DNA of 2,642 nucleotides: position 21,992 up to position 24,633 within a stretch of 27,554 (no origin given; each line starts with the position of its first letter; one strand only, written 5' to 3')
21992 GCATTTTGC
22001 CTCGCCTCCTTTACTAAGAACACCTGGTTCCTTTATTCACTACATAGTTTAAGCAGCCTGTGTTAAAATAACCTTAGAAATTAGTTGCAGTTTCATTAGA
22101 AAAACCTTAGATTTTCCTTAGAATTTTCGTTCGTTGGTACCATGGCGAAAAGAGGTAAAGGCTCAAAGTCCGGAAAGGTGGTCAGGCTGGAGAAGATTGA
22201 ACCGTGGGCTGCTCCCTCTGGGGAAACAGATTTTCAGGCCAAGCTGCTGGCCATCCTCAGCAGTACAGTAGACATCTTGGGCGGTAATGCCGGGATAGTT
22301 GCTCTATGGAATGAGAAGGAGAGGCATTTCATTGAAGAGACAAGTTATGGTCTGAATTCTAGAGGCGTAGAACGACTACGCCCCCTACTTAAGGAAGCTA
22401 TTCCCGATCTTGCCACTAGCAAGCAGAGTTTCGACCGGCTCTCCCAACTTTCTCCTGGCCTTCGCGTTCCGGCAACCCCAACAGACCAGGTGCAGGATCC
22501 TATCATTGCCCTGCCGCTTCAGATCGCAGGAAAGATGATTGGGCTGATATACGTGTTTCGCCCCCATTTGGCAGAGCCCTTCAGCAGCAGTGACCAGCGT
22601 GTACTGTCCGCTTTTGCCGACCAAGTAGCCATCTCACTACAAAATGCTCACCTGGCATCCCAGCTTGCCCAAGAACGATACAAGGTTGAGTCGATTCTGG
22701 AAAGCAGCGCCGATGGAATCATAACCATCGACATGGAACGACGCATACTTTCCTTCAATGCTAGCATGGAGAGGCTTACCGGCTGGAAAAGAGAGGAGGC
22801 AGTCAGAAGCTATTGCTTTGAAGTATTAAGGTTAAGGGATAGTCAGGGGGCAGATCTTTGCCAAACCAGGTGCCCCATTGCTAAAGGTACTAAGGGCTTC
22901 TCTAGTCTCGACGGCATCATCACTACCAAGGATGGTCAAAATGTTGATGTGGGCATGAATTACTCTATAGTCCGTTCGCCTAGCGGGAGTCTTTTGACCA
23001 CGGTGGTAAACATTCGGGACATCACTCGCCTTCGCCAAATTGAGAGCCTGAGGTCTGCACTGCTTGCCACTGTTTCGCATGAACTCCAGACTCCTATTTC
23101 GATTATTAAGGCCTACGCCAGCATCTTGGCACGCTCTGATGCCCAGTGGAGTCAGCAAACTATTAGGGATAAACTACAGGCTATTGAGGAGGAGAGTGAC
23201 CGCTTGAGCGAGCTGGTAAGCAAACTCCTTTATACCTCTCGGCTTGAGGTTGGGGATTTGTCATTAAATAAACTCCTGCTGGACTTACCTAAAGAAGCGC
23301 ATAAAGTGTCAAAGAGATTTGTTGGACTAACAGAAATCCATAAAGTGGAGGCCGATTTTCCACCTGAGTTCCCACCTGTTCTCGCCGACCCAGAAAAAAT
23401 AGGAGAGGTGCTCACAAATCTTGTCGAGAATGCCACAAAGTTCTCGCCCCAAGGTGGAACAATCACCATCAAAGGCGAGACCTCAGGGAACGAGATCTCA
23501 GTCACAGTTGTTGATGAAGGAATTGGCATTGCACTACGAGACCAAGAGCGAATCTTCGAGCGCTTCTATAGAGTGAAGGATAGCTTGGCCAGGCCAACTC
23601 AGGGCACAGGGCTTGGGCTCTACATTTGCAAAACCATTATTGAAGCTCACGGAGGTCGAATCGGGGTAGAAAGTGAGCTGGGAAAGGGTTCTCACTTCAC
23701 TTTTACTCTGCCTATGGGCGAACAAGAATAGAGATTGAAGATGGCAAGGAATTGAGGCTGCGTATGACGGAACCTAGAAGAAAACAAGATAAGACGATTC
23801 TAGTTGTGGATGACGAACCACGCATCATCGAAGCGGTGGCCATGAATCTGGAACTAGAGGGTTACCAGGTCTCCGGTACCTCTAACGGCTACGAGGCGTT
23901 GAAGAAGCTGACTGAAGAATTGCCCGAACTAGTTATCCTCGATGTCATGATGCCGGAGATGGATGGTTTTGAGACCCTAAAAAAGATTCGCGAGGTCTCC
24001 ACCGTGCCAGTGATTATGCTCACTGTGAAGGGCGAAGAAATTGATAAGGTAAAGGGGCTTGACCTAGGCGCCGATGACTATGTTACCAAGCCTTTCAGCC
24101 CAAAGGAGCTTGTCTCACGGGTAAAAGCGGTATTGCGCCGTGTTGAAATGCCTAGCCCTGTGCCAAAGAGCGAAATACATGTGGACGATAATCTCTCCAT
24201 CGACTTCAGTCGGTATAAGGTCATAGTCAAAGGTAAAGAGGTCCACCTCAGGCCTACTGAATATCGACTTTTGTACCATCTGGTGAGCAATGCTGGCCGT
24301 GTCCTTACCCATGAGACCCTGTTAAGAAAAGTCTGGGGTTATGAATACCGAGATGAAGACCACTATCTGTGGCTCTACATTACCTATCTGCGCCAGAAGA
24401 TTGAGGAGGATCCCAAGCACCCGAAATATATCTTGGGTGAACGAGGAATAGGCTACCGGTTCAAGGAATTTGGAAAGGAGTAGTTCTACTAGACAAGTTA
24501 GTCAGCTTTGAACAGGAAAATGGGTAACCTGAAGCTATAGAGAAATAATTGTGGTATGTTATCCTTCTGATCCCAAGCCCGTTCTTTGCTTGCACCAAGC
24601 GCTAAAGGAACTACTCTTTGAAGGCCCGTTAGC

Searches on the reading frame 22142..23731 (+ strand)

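Call 4: search_protein_families(library=pfam, proteins=[window:22142-23731:+], max_evalue=0.01)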
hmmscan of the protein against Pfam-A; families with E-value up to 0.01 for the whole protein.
window:22142-23731:+ (529 aa): 10 families
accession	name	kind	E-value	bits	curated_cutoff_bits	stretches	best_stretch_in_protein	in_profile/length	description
PF02518.31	HATPase_c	-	1.6e-30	106.3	26.4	1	416-525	2-109/111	Histidine kinase-, DNA gyrase B-, and HSP90-like ATPase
PF00512.31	HisKA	-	6.5e-14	52.2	26.9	1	304-369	2-64/66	His Kinase A (phospho-acceptor) domain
PF00989.32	PAS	-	5.3e-13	49.4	22.6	1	182-294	3-113/113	PAS fold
PF13426.13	PAS_9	-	6.6e-08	33.2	27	1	191-295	2-102/103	PAS domain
PF08448.16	PAS_4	-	1.1e-07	32.5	23.1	1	186-298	1-109/110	PAS fold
PF13492.12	GAF_3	-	7.6e-07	30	27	1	36-168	7-129/129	GAF domain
PF13188.13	PAS_8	-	1.3e-06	28.6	21.8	1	182-222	3-44/65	PAS domain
PF01590.32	GAF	-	1.4e-05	26.1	22.4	1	120-166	89-133/133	GAF domain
PF13185.12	GAF_2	-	2.6e-05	24.9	28.6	1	113-167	83-136/136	GAF domain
PF13581.12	HATPase_c_2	-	0.00015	22.2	27.4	1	420-501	36-110/127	Histidine kinase-like ATPase domain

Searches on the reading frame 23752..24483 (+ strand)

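Call 40: search_protein_families(library=pfam, proteins=[window:23752-24483:+], max_evalue=0.01)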
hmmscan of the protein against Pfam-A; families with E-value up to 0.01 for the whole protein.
window:23752-24483:+ (243 aa): 2 families
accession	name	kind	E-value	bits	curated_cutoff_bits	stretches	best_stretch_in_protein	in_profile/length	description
PF00072.30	Response_reg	-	1.1e-32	112.9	30.2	1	16-125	1-111/111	Response regulator receiver domain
PF00486.34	Trans_reg_C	-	1.1e-25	89.9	26.2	1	161-237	1-77/77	Transcriptional regulatory protein, C terminal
